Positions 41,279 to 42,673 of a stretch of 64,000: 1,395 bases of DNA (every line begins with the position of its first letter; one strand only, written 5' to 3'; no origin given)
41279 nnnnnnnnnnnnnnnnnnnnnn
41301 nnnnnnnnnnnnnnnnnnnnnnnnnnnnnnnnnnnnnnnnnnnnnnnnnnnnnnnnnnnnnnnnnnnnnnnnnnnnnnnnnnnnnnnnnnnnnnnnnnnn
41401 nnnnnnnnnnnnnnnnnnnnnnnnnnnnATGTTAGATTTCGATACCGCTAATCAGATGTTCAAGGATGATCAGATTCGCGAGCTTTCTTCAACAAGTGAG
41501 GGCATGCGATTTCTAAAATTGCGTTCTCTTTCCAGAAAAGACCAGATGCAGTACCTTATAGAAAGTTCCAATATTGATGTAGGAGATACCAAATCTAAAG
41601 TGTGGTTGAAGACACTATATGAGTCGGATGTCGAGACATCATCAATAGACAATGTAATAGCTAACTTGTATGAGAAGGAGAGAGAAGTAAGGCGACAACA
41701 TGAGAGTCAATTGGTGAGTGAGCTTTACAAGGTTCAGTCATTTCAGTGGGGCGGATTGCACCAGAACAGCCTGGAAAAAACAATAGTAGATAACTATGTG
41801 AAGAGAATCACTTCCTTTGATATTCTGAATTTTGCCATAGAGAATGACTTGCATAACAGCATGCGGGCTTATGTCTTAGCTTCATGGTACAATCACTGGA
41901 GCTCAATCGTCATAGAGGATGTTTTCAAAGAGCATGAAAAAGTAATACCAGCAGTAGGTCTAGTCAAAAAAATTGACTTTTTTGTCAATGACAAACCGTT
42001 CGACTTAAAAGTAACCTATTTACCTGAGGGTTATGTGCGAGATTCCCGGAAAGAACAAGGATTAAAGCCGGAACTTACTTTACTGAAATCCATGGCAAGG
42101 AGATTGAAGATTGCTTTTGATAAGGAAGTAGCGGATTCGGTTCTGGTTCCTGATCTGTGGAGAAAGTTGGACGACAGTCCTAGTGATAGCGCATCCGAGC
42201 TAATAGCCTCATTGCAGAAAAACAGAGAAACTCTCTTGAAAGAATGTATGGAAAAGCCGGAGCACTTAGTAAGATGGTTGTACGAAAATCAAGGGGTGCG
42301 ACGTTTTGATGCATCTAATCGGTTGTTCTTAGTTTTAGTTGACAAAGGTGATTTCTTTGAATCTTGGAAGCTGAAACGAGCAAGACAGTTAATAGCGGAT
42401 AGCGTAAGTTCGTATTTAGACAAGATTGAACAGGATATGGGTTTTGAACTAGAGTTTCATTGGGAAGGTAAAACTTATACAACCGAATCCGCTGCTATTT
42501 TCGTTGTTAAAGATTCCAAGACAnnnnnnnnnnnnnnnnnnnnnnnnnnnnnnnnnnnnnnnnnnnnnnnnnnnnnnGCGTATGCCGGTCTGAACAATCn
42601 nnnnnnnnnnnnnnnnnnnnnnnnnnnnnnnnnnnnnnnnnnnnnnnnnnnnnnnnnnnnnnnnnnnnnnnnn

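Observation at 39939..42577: Restriction-modification pair that looks like a stranded integron cassette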

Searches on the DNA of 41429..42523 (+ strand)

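Call 44: build_rna_model(alignment_id=A4, structure=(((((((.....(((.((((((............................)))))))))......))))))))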
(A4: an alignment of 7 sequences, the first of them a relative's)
Model R1 built from alignment A4 (7 sequences, 72 columns); structure: as given.
model positions 68; base pairs 16; branch points 0; effective number of sequences 3.63; information 0.827 bits per position. Calibrated on 0.2 Mb of random sequence (short: E-values are rough).
structure used (alignment columns):
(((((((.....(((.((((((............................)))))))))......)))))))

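Call 45: search_with_rna_model(model_id=R1, source=window, max_evalue=10, show_alignments=4)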
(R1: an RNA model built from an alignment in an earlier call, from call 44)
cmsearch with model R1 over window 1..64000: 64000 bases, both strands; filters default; matches with E-value up to 10: 0.
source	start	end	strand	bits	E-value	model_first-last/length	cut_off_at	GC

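Call 46: search_with_rna_model(model_id=R1, sources=[L091, L092, L093, L094, L095, L096, L097, L098, L099, L100, L101, L102, L103, L104, L105, L106, L107, L108, L109, L110, L111, L112, L113, L114, L115, L116, L117, L118, L119, L120, L121, L122, L123, L124, L125, L126, L127, L128, L129, L130, L131, L132, L133, L134, L135, L136, L137, L138, L139, L140, L141, L142, L143, L144, L145, L146, L147, L148, L149, L150, L151, L152, L153, L154, L155, L156, L157, L158, L159, L160, L161, L162, L163, L164, L165, L166, L167, L168, L169, L170], max_evalue=1, make_alignment=true)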
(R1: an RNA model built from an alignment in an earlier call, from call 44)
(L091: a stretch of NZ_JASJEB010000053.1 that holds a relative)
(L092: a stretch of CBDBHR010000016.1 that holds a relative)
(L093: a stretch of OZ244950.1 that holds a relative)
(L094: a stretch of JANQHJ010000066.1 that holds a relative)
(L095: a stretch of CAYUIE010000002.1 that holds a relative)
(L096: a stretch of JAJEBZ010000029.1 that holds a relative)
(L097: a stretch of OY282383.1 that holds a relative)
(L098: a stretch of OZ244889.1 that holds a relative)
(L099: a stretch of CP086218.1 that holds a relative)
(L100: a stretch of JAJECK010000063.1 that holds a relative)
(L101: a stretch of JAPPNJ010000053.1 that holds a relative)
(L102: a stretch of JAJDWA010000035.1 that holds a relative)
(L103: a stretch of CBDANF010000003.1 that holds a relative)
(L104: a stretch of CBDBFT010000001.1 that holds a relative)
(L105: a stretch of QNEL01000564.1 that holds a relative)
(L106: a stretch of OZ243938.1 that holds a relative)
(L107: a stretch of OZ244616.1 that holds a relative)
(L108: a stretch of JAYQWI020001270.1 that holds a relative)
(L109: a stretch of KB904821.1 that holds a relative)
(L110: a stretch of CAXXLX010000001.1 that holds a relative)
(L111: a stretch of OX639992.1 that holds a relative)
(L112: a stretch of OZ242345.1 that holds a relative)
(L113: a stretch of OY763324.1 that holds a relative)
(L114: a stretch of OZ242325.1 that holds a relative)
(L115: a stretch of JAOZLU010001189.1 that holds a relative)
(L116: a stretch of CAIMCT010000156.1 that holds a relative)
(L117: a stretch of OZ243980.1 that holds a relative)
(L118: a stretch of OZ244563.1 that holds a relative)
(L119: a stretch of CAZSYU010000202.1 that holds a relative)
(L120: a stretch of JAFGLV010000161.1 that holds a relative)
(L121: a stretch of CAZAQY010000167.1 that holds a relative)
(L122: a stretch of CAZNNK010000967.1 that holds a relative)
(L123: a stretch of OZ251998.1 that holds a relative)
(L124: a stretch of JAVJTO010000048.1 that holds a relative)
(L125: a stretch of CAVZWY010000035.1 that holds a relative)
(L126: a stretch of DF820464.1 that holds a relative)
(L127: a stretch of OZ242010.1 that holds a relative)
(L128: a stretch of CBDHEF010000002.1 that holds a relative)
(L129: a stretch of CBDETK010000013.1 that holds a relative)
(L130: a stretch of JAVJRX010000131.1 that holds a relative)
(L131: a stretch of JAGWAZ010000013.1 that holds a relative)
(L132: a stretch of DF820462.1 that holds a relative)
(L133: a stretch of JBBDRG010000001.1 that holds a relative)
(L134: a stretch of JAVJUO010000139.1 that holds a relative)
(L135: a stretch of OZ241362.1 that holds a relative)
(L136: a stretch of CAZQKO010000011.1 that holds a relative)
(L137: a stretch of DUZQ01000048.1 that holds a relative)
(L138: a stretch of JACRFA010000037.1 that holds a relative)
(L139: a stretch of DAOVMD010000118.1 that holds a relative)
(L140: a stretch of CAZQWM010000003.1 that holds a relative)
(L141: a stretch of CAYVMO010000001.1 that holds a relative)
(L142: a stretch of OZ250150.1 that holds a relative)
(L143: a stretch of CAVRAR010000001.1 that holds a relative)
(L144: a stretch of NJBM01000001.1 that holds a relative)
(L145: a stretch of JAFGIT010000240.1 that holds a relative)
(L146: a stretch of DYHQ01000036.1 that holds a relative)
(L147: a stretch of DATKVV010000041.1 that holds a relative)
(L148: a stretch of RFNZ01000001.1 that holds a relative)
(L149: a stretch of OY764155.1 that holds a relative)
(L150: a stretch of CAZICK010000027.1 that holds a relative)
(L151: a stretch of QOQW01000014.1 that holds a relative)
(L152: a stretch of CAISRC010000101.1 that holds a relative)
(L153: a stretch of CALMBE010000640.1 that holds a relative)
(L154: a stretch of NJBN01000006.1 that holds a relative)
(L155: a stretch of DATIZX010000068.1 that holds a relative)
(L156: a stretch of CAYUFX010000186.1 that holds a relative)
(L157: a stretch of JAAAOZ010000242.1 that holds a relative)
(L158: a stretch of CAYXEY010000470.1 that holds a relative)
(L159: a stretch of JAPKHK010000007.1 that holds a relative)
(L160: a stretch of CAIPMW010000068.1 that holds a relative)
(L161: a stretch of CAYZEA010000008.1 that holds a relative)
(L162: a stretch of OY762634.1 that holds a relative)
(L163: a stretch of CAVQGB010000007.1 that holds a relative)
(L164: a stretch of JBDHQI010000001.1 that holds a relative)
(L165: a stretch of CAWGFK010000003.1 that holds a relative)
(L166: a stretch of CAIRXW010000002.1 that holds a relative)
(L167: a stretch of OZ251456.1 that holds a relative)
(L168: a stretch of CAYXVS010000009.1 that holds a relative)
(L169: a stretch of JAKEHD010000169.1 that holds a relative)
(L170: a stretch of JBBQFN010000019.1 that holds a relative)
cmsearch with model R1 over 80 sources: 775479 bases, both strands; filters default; matches with E-value up to 1: 14.
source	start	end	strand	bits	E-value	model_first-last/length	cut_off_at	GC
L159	3403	3471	+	85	6.1e-20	1-68/68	no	0.67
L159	2556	2624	+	79.4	2.2e-18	1-68/68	no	0.7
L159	2931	2998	+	73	1.3e-16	1-68/68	no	0.6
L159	6089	6147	+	69.3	1.4e-15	1-68/68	no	0.64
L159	1965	2035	+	68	3.3e-15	1-68/68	no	0.7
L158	2841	2899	+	65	2.1e-14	1-68/68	no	0.61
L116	5205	5266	+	60.7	3.4e-13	1-68/68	no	0.5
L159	6595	6690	+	50.1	3e-10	1-68/68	no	0.72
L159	7125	7220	+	40.5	1.3e-07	1-68/68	no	0.69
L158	4527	4602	+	36.2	2.1e-06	1-68/68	no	0.68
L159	1346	1409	+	32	3.1e-05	1-68/68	no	0.72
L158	3681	3780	+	19.7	0.077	1-68/68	no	0.65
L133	1883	1940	+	19.7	0.078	1-68/68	no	0.55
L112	3418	3477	+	18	0.24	1-68/68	no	0.53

Alignment A5: 14 matches aligned to the model, 133 columns, each read 5' to 3' on its own strand. Consensus structure (alignment columns), stored with it:
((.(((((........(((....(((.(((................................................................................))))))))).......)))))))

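Call 48: search_with_rna_model(model_id=R1, sources=[L112, L116, L126, L131, L133, L138, L142, L151], filters=off, max_evalue=10)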
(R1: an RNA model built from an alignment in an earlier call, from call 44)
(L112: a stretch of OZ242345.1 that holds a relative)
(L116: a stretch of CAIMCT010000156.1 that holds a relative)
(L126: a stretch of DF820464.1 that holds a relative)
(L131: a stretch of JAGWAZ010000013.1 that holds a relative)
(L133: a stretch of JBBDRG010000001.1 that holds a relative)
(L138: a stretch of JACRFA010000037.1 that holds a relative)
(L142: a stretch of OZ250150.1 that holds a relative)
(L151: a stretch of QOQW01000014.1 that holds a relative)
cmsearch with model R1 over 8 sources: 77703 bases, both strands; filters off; matches with E-value up to 10: 18.
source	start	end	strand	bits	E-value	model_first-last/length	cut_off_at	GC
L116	5205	5266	+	60.7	3.4e-14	1-68/68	no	0.5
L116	2544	2592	+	20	0.0064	1-68/68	no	0.47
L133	1883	1940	+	19.7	0.0078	1-68/68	no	0.55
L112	3418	3477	+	18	0.024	1-68/68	no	0.53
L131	1562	1603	-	16.4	0.067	1-68/68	no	0.45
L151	6098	6160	+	12.6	0.72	1-68/68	no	0.73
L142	3437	3489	-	12.2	0.97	1-68/68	no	0.53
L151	7109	7171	-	10.9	2.2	1-68/68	no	0.63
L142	921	968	+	10.2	3.3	1-68/68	no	0.6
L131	2171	2226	+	10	3.9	1-68/68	no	0.61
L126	863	888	+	9.5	5.1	1-68/68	no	0.23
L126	6117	6180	-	9.5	5.2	1-68/68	no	0.56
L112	7280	7340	-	9.5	5.2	1-68/68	no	0.48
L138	2228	2265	+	9.4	5.7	1-68/68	no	0.5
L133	405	452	+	9.2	6.4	1-68/68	no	0.52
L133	1658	1674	+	9.1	6.7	1-68/68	no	0.65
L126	7625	7680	-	8.8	8.2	1-68/68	no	0.55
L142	1547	1580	+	8.5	9.9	1-68/68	no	0.53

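Call 62: search_with_rna_model(model_id=R2, sources=[L171, L172, L175, L116, L112, L159, L158, L151, L138], filters=off, max_evalue=10)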
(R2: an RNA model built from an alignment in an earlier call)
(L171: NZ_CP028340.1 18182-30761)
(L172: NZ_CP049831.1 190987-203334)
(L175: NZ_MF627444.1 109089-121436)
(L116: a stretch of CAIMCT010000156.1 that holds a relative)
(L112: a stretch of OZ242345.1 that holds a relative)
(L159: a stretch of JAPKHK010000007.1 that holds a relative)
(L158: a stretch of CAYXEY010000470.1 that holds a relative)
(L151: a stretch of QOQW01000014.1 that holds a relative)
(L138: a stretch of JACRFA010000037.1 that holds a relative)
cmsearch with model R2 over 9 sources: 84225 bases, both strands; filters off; matches with E-value up to 10: 36.
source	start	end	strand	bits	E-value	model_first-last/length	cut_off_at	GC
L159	6089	6147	+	67.6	5.5e-14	1-72/72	no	0.64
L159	3403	3471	+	66.7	8.8e-14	1-72/72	no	0.67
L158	2841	2899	+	66.2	1.2e-13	1-72/72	no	0.61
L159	2556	2624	+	65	2.3e-13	1-72/72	no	0.7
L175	2146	2215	+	64.2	3.6e-13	1-72/72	no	0.63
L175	4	63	+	60.7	2.5e-12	1-72/72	no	0.6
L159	1965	2035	+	57.7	1.3e-11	1-72/72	no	0.7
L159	2931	2998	+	54.1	9.4e-11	1-72/72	no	0.6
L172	5236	5295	+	53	1.8e-10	1-72/72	no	0.53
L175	4001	4061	+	51.6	3.8e-10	1-72/72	no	0.57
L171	5842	5898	+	39.6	2.8e-07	1-72/72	no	0.56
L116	2544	2592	+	39.2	3.4e-07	1-72/72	no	0.47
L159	1346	1409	+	37.9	7e-07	1-72/72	no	0.72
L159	7130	7215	+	36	2e-06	6-67/72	no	0.69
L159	6600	6685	+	31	3.2e-05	6-67/72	no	0.72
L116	5205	5266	+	27.2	0.00026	1-72/72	no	0.5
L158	3691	3772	+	20.6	0.0099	11-65/72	no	0.68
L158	4534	4600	+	19.9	0.014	1-72/72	no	0.67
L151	6098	6161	+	13.7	0.45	1-72/72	no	0.73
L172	8566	8588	-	12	1.2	1-72/72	no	0.7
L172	8566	8588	+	11.7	1.3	1-72/72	no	0.7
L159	2556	2624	-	11.4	1.6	1-72/72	no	0.7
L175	4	63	-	11.3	1.7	1-72/72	no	0.6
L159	3403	3471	-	11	2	1-72/72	no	0.67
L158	2005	2037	-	10.7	2.3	1-72/72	no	0.61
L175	2146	2215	-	10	3.5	1-72/72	no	0.63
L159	2931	2998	-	9.7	4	1-72/72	no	0.6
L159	7207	7220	-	9.2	5.4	1-72/72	no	0.64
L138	2935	2981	+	8.6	7.3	1-72/72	no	0.43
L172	8266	8297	+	8.6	7.5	21-52/72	no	0.69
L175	7375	7396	-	8.6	7.6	1-72/72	no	0.55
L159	6089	6147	-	8.5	7.7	1-72/72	no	0.64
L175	7375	7396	+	8.5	7.8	1-72/72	no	0.55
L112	3418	3477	+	8.4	8.2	1-72/72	no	0.53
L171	9397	9432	+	8.4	8.2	1-72/72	no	0.53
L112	1355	1383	-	8.4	8.3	1-72/72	no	0.59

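Call 63: search_with_rna_model(model_id=R2, sources=[L091, L092, L093, L094, L095, L096, L097, L098, L099, L100, L101, L102, L103, L104, L105, L106, L107, L108, L109, L110, L111, L112, L113, L114, L115, L116, L117, L118, L119, L120, L121, L122, L123, L124, L125, L126, L127, L128, L129, L130, L131, L132, L133, L134, L135, L136, L137, L138, L139, L140, L141, L142, L143, L144, L145, L146, L147, L148, L149, L150, L151, L152, L153, L154, L155, L156, L157, L158, L159, L160, L161, L162, L163, L164, L165, L166, L167, L168, L169, L170], max_evalue=10)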
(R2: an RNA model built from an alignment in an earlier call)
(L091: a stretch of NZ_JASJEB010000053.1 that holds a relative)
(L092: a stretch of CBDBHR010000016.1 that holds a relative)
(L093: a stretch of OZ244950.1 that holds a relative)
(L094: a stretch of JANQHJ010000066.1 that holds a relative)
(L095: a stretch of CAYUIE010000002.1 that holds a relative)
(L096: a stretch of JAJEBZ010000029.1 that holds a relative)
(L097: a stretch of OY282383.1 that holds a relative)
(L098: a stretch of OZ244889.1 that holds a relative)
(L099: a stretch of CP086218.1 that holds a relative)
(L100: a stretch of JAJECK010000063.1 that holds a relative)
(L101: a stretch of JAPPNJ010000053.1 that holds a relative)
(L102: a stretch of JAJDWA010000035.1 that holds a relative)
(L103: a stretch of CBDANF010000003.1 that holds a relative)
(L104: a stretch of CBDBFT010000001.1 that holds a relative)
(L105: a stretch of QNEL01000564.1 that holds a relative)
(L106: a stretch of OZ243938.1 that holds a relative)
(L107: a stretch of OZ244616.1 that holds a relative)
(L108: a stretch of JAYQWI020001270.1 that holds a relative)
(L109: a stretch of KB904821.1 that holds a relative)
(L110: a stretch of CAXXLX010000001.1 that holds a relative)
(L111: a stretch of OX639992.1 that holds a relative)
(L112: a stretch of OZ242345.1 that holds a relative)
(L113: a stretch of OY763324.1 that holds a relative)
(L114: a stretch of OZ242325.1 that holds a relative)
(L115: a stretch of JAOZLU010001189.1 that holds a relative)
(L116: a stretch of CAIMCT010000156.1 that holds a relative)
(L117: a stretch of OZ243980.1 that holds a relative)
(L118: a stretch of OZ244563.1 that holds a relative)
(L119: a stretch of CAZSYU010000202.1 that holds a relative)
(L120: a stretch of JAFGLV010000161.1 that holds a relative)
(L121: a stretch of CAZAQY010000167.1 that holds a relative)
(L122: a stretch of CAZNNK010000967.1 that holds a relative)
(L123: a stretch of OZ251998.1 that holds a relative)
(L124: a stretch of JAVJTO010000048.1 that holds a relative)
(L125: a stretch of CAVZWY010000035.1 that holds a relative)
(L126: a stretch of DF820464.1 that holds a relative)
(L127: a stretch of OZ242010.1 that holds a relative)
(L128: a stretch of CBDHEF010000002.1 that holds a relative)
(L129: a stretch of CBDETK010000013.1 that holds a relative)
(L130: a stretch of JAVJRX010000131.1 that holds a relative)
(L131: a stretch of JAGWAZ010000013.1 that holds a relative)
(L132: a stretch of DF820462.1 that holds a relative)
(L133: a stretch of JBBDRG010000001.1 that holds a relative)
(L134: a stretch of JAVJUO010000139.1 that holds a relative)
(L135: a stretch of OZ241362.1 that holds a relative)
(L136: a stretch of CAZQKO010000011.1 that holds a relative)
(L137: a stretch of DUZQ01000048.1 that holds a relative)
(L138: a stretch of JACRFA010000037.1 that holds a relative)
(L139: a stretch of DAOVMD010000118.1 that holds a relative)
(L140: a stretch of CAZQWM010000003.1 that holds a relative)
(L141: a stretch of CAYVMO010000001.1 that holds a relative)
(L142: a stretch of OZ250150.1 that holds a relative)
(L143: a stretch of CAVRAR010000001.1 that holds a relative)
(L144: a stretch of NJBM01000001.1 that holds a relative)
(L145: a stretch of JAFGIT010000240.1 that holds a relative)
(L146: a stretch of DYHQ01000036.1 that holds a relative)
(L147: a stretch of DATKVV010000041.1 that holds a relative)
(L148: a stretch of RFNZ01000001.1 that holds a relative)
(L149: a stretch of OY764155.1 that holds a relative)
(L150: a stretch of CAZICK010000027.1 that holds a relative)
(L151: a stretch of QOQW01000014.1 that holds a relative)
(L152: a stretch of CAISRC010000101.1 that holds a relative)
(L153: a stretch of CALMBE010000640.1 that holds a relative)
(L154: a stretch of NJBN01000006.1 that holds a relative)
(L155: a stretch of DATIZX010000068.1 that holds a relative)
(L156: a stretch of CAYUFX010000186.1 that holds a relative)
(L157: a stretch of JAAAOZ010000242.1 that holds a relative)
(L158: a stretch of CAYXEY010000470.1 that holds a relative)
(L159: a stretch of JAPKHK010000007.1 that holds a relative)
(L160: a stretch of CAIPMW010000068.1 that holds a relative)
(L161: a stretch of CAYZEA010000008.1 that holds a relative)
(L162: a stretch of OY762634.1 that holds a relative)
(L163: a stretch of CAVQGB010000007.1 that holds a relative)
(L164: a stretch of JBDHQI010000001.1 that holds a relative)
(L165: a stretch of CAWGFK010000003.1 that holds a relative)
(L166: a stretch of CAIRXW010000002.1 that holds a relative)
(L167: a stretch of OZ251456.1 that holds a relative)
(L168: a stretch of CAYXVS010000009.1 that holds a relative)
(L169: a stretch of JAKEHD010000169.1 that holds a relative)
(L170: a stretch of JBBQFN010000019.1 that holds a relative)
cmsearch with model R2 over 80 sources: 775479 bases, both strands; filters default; matches with E-value up to 10: 16.
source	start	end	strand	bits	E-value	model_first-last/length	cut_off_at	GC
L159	6089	6147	+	67.6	5.1e-13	1-72/72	no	0.64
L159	3403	3471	+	66.7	8.1e-13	1-72/72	no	0.67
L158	2841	2899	+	66.2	1.1e-12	1-72/72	no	0.61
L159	2556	2624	+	65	2.1e-12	1-72/72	no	0.7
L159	7125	7220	+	59.6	4.1e-11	1-72/72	no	0.69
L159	1965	2035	+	57.7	1.2e-10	1-72/72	no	0.7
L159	6595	6690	+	54.7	6.3e-10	1-72/72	no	0.72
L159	2931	2998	+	54.1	8.6e-10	1-72/72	no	0.6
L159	944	1070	+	44.9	1.4e-07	1-72/72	no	0.68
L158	3681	3780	+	44.1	2.2e-07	1-72/72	no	0.65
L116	2544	2592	+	39.2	3.1e-06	1-72/72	no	0.47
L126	6093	6203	+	38.4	5.1e-06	1-72/72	no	0.59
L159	1346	1409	+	37.9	6.4e-06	1-72/72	no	0.72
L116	5205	5266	+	27.2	0.0024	1-72/72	no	0.5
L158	4540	4596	+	19.7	0.15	7-66/72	no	0.68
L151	6098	6161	+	13.7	4.1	1-72/72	no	0.73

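Call 67: search_with_rna_model(model_id=R2, sources=[L177, L178, L179, L180, L181, L182], filters=off, max_evalue=10)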
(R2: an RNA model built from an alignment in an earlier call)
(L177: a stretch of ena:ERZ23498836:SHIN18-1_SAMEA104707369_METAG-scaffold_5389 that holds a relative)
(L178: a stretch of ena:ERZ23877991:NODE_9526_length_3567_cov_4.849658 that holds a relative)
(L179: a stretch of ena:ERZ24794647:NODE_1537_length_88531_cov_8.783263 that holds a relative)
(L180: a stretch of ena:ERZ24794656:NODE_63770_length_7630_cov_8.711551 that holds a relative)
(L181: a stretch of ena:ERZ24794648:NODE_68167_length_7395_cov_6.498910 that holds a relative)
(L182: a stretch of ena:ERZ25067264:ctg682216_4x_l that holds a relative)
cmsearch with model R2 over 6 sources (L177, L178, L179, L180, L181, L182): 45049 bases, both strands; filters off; matches with E-value up to 10: 20.
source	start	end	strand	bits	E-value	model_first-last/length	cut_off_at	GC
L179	2720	2790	+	24.8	0.00051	1-72/72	no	0.52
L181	2471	2541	+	24.8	0.00051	1-72/72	no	0.52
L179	2166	2240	+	23.3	0.0012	1-72/72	no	0.52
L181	1917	1991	+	23.3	0.0012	1-72/72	no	0.52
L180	2720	2790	+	22.8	0.0016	1-72/72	no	0.54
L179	3405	3476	+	22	0.0025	1-72/72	no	0.56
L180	3405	3476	+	22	0.0025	1-72/72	no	0.56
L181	3156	3227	+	22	0.0025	1-72/72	no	0.56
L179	172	229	+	16.6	0.048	1-72/72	no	0.53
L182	8772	8802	+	10.3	1.5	1-72/72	no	0.52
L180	864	890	+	9.6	2.3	1-72/72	no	0.63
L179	6094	6141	+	9.2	2.9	1-72/72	no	0.44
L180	6094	6141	+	9.2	2.9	1-72/72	no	0.44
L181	5845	5892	+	9.2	2.9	1-72/72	no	0.44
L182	8928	8990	+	8.8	3.6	1-72/72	no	0.51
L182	8772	8802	-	8.7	3.7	1-72/72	no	0.52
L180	2432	2455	-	8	5.5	1-72/72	no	0.38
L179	7860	7894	+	7.4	7.7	1-72/72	no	0.2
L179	7556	7580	-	7.1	9.3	1-72/72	no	0.36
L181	7307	7331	-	7.1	9.3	1-72/72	no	0.36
